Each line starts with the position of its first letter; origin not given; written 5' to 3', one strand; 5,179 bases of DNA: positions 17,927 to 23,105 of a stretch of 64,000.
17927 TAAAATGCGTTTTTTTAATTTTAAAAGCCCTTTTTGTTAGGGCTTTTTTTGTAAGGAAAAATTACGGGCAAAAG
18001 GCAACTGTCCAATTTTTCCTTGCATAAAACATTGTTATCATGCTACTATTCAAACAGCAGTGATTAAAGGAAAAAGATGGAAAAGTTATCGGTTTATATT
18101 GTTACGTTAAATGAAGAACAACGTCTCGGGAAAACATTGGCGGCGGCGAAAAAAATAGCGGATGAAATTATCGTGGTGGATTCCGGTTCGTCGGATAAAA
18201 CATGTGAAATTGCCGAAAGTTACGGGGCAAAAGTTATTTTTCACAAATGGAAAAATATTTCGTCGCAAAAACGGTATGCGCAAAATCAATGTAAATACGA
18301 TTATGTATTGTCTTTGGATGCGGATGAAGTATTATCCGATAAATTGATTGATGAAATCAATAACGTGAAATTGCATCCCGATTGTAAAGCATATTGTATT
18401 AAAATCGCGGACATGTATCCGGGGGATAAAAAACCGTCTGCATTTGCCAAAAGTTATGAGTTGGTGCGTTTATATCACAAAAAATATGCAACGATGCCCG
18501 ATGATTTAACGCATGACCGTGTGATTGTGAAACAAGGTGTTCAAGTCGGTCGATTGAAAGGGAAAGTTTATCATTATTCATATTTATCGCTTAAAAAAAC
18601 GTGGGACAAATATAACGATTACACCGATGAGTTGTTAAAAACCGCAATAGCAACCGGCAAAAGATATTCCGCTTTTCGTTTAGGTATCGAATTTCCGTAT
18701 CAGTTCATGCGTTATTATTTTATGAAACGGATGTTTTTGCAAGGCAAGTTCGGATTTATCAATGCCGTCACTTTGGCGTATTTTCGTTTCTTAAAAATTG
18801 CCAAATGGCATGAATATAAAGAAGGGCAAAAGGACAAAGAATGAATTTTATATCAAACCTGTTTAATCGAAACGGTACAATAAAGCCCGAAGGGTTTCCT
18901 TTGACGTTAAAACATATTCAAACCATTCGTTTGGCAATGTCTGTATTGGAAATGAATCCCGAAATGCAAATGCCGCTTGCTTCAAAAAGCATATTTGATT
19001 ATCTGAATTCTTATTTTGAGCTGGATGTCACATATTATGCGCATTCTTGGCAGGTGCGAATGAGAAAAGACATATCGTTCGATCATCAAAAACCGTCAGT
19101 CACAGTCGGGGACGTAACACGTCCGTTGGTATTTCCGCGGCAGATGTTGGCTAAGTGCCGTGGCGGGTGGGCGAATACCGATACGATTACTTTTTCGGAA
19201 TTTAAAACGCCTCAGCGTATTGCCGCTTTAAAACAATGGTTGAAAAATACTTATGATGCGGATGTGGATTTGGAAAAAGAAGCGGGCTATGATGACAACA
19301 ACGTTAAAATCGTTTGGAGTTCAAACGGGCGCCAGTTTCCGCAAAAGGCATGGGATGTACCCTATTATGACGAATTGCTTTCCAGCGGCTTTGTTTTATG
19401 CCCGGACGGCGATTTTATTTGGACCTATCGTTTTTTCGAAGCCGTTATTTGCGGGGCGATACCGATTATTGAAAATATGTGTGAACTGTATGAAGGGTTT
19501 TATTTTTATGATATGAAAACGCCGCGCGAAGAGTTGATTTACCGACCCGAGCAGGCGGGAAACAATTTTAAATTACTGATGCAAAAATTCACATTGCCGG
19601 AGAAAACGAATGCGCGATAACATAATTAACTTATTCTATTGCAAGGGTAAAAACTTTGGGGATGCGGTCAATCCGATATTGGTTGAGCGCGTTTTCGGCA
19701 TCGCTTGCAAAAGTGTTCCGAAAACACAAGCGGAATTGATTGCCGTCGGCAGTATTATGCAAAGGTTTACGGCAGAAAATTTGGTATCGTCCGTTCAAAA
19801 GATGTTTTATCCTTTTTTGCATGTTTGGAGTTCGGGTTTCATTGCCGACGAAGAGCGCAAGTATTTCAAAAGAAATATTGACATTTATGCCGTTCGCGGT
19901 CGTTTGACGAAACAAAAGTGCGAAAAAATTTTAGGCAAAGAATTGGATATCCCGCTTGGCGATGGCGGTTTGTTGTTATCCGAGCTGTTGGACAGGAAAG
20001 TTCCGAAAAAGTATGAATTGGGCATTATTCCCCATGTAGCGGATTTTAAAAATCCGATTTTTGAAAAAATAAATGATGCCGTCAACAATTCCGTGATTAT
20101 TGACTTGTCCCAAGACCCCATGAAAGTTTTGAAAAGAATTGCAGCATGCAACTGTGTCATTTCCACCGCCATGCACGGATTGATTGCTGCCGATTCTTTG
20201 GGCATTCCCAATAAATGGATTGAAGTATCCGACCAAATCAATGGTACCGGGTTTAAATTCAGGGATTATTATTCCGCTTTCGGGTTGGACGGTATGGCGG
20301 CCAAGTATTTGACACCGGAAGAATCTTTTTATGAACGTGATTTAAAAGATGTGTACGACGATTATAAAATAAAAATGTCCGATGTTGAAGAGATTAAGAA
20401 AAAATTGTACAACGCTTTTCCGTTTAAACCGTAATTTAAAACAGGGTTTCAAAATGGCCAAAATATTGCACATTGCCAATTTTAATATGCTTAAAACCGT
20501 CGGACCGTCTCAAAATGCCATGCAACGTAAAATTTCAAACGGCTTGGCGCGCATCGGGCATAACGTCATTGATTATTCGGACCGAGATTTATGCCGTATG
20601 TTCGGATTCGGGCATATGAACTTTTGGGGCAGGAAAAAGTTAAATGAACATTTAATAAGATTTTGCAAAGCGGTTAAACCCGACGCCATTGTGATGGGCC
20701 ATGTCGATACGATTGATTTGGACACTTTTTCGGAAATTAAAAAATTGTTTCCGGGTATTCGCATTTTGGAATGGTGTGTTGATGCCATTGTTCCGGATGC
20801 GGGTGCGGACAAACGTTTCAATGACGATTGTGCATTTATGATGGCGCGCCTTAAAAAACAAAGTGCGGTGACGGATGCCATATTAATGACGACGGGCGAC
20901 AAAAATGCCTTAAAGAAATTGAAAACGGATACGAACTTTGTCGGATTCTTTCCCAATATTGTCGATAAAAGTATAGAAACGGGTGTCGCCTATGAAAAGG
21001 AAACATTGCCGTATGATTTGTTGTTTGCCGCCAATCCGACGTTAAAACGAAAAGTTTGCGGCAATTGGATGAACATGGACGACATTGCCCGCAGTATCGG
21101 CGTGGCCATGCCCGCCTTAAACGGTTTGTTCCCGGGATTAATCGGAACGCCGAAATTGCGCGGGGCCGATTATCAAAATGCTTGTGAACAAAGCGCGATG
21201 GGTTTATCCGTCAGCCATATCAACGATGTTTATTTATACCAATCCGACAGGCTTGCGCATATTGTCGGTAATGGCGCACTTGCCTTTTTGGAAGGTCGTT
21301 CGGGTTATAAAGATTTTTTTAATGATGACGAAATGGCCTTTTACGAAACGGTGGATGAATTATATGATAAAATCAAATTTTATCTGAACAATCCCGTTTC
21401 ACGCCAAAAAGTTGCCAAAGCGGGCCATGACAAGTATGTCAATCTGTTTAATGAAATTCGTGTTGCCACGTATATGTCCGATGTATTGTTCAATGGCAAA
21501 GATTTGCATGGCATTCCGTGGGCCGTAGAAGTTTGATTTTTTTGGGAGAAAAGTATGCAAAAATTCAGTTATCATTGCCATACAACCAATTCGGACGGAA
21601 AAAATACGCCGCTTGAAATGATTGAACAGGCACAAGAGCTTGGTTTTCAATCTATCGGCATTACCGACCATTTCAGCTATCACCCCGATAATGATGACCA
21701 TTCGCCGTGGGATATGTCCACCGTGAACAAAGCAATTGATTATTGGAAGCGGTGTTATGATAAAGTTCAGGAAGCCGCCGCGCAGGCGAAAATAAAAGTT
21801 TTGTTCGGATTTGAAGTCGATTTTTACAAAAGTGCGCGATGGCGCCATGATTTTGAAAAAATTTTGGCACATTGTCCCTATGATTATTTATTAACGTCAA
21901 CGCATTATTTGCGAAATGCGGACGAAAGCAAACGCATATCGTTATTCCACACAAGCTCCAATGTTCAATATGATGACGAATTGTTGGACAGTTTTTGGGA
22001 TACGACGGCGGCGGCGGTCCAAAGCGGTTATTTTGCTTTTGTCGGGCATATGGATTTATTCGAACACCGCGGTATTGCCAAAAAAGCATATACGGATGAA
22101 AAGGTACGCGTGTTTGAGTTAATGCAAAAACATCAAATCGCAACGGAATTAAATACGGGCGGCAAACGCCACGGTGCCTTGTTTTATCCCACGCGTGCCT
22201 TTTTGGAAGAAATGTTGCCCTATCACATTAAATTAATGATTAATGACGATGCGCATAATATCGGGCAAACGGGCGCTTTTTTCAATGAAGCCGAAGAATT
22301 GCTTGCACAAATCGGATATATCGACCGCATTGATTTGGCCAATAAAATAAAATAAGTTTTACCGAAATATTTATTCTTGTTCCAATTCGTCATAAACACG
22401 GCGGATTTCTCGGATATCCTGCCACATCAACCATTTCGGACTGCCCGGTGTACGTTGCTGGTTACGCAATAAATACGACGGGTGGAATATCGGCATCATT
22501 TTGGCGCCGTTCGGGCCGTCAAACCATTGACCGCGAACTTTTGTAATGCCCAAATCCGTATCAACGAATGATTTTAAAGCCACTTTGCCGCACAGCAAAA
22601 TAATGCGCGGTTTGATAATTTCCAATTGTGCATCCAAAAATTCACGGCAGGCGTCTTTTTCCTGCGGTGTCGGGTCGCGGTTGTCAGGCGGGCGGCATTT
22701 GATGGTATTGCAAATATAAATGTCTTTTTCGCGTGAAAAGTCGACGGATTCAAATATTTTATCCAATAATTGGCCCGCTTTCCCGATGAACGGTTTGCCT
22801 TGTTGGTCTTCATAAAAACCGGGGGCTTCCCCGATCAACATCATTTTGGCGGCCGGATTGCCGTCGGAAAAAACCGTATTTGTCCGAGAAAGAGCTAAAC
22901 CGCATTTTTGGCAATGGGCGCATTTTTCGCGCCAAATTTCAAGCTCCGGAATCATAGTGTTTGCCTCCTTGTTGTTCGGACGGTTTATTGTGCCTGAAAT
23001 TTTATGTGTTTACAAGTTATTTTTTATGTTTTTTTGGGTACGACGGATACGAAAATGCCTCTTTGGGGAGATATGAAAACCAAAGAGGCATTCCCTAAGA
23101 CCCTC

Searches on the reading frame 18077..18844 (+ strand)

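Call 75: search_protein_families(library=pfam, proteins=[window:18077-18844:+], max_evalue=0.001)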
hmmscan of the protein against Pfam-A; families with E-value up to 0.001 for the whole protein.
window:18077-18844:+ (255 aa): 3 families
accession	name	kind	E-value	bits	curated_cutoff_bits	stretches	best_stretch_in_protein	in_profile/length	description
PF00535.33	Glycos_transf_2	-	1.2e-17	64.8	23.3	1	5-94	1-99/168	Glycosyl transferase family 2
PF13704.12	Glyco_tranf_2_4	-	1.3e-07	32.4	27.5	1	12-86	2-84/98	Glycosyl transferase family 2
PF13641.12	Glyco_tranf_2_3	-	1.2e-05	25.9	27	1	4-102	3-115/230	Glycosyltransferase like family 2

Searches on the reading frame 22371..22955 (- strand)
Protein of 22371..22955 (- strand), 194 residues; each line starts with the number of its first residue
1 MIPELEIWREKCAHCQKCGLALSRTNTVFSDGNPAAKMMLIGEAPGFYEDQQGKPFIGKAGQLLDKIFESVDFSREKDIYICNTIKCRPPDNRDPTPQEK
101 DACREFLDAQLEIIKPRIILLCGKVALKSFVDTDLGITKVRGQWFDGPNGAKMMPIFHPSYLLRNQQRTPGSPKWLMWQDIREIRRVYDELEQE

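Call 75: search_protein_families(library=pfam, proteins=[window:22371-22955:-], max_evalue=0.001)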
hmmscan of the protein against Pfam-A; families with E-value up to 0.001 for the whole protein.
window:22371-22955:- (194 aa): 1 family
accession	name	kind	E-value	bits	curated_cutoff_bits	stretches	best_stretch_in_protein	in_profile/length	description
PF03167.25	UDG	-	2.5e-37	128.6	24.3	1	29-182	1-141/141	Uracil DNA glycosylase superfamily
